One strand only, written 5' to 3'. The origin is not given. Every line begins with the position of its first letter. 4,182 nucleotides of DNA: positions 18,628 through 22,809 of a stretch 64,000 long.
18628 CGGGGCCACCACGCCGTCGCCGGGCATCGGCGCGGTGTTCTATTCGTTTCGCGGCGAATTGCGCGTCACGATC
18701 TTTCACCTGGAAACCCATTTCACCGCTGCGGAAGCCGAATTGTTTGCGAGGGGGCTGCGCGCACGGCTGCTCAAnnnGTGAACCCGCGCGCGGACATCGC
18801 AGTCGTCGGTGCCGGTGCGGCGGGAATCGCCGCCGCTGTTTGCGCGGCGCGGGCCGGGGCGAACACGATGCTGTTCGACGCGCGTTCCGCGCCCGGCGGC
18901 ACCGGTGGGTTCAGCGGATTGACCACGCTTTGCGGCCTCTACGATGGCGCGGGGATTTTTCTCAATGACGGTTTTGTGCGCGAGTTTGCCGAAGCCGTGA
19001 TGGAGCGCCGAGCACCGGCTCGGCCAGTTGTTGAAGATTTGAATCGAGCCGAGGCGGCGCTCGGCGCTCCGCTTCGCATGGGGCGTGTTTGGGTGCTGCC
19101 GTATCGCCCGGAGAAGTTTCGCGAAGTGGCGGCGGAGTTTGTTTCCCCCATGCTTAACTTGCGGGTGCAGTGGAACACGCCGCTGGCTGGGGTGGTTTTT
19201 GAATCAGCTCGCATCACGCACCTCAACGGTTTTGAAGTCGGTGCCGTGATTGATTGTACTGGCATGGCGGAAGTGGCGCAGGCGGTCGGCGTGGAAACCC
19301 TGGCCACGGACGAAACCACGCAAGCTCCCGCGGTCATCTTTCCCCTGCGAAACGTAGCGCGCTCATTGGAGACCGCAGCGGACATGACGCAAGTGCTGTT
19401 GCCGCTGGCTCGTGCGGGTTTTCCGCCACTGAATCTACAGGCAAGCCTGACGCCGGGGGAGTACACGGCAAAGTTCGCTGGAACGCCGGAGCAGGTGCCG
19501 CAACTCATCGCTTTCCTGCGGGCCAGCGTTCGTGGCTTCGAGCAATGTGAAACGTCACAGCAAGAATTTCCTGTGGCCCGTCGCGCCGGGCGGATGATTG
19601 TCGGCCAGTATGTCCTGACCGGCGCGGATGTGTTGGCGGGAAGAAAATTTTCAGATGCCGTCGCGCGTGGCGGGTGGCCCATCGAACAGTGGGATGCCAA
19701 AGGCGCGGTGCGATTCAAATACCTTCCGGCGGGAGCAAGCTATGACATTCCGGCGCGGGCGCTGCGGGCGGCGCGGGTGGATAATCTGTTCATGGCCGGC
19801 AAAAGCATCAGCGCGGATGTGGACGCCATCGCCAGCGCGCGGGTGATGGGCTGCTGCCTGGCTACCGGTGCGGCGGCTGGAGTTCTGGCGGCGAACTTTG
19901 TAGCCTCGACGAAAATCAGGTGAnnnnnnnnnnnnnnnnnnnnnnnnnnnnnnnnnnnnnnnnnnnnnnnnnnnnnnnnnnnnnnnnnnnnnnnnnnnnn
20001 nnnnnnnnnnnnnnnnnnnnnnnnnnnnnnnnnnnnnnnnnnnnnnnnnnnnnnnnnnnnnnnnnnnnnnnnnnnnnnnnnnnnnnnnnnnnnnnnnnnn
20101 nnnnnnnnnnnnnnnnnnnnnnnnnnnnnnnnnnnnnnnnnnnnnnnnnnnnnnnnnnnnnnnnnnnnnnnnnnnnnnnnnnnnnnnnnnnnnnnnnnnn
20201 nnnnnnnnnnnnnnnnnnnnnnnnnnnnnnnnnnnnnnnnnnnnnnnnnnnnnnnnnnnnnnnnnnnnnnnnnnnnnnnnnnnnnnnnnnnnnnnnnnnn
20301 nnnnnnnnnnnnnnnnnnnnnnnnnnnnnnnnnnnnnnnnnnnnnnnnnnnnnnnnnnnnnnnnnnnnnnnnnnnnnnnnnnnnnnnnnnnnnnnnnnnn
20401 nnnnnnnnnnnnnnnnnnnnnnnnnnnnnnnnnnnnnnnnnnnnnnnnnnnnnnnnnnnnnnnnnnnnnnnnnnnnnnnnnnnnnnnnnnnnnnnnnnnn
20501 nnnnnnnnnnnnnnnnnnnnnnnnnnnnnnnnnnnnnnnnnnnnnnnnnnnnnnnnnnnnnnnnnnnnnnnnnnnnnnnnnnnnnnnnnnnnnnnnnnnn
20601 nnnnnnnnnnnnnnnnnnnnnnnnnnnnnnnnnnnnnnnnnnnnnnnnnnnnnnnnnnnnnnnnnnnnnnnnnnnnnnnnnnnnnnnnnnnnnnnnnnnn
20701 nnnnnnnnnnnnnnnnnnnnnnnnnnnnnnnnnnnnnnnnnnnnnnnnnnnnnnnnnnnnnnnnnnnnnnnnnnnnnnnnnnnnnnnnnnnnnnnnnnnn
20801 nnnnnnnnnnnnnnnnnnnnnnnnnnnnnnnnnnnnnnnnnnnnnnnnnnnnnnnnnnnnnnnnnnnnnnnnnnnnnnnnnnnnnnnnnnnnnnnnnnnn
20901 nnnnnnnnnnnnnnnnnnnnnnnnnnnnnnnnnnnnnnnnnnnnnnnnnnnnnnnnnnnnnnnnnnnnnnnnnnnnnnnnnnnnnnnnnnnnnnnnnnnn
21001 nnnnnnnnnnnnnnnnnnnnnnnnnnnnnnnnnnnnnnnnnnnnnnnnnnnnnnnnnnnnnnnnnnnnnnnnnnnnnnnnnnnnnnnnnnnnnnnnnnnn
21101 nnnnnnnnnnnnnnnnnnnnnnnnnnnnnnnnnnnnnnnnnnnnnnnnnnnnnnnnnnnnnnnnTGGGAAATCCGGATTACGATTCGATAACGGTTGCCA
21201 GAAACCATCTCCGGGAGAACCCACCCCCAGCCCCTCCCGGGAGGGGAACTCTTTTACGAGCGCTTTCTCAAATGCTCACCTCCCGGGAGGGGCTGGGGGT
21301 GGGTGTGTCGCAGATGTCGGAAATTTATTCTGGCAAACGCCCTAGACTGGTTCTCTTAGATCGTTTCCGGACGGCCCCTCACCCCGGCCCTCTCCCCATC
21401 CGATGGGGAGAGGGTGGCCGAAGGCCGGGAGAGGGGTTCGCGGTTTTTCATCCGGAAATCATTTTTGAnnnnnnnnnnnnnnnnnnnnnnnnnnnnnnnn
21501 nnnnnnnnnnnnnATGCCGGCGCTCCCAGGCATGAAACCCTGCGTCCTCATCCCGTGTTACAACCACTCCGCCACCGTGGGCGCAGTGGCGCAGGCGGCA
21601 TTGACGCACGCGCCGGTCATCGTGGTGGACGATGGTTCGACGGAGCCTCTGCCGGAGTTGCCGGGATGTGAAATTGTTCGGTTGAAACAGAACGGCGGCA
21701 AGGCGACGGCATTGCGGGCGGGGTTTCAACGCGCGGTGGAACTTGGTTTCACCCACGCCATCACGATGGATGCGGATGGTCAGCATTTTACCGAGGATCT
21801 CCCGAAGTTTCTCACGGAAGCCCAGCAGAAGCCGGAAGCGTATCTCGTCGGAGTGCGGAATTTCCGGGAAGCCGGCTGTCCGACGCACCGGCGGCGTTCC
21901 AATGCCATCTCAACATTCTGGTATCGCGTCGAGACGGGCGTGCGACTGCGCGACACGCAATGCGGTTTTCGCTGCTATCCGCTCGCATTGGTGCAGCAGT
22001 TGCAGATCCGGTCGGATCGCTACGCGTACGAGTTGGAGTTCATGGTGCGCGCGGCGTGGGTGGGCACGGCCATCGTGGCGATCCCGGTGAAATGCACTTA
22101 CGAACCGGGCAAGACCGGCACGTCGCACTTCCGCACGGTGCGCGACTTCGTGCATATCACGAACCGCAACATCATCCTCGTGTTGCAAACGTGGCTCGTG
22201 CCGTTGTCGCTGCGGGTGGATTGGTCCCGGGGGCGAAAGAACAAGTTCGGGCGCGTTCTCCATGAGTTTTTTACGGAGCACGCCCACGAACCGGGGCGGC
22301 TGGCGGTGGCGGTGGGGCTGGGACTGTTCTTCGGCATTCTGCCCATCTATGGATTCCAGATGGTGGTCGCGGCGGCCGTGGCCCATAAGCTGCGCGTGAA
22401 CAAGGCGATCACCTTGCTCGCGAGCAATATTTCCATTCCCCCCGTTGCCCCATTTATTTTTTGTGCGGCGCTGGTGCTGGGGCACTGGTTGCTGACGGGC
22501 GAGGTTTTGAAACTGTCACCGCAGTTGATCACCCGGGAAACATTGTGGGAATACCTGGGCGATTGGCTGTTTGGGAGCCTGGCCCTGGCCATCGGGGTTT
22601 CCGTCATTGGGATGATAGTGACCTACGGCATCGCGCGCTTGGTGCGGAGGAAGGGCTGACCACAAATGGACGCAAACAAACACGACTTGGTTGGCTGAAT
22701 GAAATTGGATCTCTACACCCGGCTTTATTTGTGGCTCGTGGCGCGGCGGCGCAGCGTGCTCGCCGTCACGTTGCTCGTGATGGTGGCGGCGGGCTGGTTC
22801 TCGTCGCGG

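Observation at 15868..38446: Convergent 22.6-kb aryl-polyene/xanthomonadin-type type II FAS/PKS lipid cluster with atypical gene content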

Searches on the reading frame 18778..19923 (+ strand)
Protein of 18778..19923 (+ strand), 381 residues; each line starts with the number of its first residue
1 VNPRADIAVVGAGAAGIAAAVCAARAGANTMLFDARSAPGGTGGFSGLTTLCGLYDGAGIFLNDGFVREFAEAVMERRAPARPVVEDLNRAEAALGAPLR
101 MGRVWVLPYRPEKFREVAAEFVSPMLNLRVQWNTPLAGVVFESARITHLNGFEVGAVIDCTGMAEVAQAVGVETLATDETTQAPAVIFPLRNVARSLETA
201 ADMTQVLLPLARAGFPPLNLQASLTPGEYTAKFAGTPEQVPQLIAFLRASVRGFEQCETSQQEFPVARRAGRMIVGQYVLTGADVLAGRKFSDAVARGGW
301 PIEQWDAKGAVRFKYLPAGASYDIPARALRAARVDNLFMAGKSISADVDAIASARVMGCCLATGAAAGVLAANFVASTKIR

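Call 3: search_protein_families(library=pfam, proteins=[window:18778-19923:+], max_evalue=0.01)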
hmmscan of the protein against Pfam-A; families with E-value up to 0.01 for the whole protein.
window:18778-19923:+ (381 aa): 9 families
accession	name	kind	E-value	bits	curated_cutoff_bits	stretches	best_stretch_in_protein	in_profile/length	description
PF12831.13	FAD_oxidored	-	1.4e-62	212.8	27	2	224-375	245-398/416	FAD dependent oxidoreductase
PF01266.30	DAO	-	9.2e-06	25.8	27.9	1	6-47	1-43/353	FAD dependent oxidoreductase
PF13450.12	NAD_binding_8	-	1.2e-05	25.9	21.9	1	9-42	1-34/68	NAD(P)-binding Rossmann-like domain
PF03486.20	HI0933_like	-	2.4e-05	24.3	50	1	6-40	2-36/244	HI0933-like protein Rossmann domain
PF01134.28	GIDA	-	8.6e-05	22.2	22.1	1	6-34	1-29/391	Glucose inhibited division protein A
PF01946.23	Thi4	-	0.00041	20.1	26.2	1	5-47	18-61/235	Thi4 family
PF00890.30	FAD_binding_2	-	0.0005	19.8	20.4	1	6-46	1-41/414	FAD binding domain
PF01262.27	AlaDh_PNT_C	-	0.0013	18.6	23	1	4-37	28-61/214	Alanine dehydrogenase/PNT, C-terminal domain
PF07992.20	Pyr_redox_2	-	0.0027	17.6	26.1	1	6-40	2-37/291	Pyridine nucleotide-disulphide oxidoreductase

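Call 7: search_protein_families(library=ncbifam, proteins=[window:18778-19923:+], max_evalue=0.001)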
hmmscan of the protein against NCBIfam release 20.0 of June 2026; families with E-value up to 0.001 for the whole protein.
window:18778-19923:+ (381 aa): 24 families
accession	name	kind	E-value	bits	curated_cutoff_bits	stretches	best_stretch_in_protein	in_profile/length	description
NF005510.0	PRK07121.1-3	subfamily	6.8e-08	31.7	481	1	5-64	23-82/492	FAD-binding protein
TIGR01372.1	soxA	subfamily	1.4e-06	26.4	1164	1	2-43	166-207/996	sarcosine oxidase subunit alpha family protein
NF009477.0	PRK12843.1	equivalog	2.8e-06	26.1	758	1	4-50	16-62/578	FAD-dependent oxidoreductase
NF045655.1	MkRedMenJ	equivalog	1.2e-05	24.4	700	1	1-49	1-49/406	menaquinone reductase MenJ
NF004789.0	PRK06134.1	subfamily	1.8e-05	23.5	747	1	5-47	13-55/581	FAD-dependent oxidoreductase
TIGR03467.1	HpnE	equivalog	6.5e-05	22.4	283.05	1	7-41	1-35/430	hydroxysqualene dehydroxylase HpnE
NF005512.0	PRK07121.1-5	subfamily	0.0001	21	812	0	4-47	21-64/489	FAD-binding protein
NF053677.1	Desat2ChcC2Cyan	equivalog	0.0001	20.8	900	1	6-47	2-43/558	4-oxocyclohex-2-ene-1-carboxylate 5-dehydrogenase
NF005511.0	PRK07121.1-4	equivalog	0.00014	20.4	466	1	3-48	19-63/553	FAD-binding protein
NF009478.0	PRK12844.1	equivalog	0.00014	20.3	789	1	4-47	8-51/559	3-ketosteroid-delta-1-dehydrogenase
NF006130.0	PRK08274.1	equivalog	0.00016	20.6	369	1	3-44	4-44/467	FAD-dependent tricarballylate dehydrogenase TcuA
NF003725.0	PRK05329.2-4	equivalog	0.00018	20.6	345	1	4-56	8-57/429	glycerol-3-phosphate dehydrogenase subunit GlpB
TIGR02734.1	crtI_fam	subfamily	0.0002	20.2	238.1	1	8-44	2-38/504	phytoene desaturase family protein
TIGR03997.1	mycofact_OYE_2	equivalog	0.00024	19.6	793.15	1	6-42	381-417/645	mycofactocin system FadH/OYE family oxidoreductase 2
NF008425.0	PRK11259.1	equivalog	0.00027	20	257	1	3-49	3-49/377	N-methyl-L-tryptophan oxidase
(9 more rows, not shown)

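Call 60: search_solved_structures(query=window:18778-19923:+, max_evalue=0.01)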
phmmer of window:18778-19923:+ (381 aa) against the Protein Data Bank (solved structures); distinct sequences matched with E-value up to 0.01: 9.
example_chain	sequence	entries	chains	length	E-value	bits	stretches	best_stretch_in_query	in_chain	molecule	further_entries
7rt0_A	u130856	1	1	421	5.7e-05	25.5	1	7-66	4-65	4-methylaminobutanoate oxidase (methylamine-forming)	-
2gag_A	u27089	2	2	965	0.00026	23.3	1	4-43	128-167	heterotetrameric sarcosine oxidase alpha-subunit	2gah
1vrq_A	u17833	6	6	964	0.00059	22.1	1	4-43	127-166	Sarcosine oxidase alpha subunit | Subunit alpha of sarcosine oxidase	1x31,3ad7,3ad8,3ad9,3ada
4at0_A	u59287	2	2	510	0.0012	21.1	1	4-47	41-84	3-KETOSTEROID-DELTA4-5ALPHA-DEHYDROGENASE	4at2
1d4d_A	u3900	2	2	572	0.0032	19.7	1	4-43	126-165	FLAVOCYTOCHROME C FUMARATE REDUCTASE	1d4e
1d4c_A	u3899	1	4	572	0.0032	19.7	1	4-43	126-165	FLAVOCYTOCHROME C FUMARATE REDUCTASE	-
3cty_A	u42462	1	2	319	0.0056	18.9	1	6-43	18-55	Thioredoxin reductase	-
4gcm_A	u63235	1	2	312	0.0065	18.7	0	6-42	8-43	Thioredoxin reductase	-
1ps9_A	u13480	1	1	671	0.0075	18.5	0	5-42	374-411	2,4-dienoyl-CoA reductase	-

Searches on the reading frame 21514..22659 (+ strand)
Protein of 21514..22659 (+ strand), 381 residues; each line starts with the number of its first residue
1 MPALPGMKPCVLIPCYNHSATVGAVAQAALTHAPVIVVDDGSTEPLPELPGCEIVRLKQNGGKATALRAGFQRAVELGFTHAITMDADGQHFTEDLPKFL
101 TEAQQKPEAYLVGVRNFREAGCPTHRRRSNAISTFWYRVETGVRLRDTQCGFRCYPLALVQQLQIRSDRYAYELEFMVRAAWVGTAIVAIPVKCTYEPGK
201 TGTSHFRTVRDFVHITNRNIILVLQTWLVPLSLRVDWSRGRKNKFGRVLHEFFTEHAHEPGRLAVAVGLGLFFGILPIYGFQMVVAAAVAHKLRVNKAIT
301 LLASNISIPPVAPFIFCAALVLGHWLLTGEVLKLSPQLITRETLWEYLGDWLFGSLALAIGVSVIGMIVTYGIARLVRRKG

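Call 3: search_protein_families(library=pfam, proteins=[window:21514-22659:+], max_evalue=0.01)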
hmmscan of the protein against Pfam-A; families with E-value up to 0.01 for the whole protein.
window:21514-22659:+ (381 aa): 2 families
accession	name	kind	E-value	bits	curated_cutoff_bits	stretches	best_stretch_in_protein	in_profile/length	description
PF09835.14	DUF2062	-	7.6e-23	81.5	27.4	1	245-380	4-144/147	Uncharacterized protein conserved in bacteria (DUF2062)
PF00535.33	Glycos_transf_2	-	3.5e-15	56.8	23.3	1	10-156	1-155/168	Glycosyl transferase family 2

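Call 7: search_protein_families(library=ncbifam, proteins=[window:21514-22659:+], max_evalue=0.001)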
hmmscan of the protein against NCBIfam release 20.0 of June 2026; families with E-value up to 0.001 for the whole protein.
window:21514-22659:+ (381 aa): 8 families
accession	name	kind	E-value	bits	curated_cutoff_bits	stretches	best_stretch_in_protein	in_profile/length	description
NF058614.1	PPMAGASynPpgS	equivalog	2e-13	50.3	370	1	11-196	4-198/226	polyprenyl-phospho-N-acetylgalactosaminyl synthase PpgS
TIGR04182.1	glyco_TIGR04182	equivalog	3.1e-12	46.5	325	1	10-216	3-211/293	S-layer glycoprotein N-glycosyltransferase AglJ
NF047382.1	T4SS_eff_BspA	equivalog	1.9e-08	34.4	300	1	259-376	42-168/179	type IV secretion system effector BspA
TIGR03546.1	TIGR03546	subfamily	5.7e-07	29.6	79.45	1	258-346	14-101/154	TIGR03546 family protein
NF041391.1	DPhHxTase_Halo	equivalog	2.5e-06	26.6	375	1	16-201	4-190/213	dolichyl-phosphate hexose transferase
NF007986.1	PRK10714.1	equivalog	9.6e-06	24.8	529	1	34-164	40-173/316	undecaprenyl-phosphate 4-deoxy-4-formamido-L-arabinose transferase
TIGR03937.1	PgaC_IcaA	equivalog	3.6e-05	22.9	422.3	1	10-88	48-135/407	poly-beta-1,6-N-acetyl-D-glucosamine synthase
TIGR03965.1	mycofact_glyco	equivalog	0.00027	19.9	280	1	10-74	77-153/467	mycofactocin biosynthesis glycosyltransferase MftF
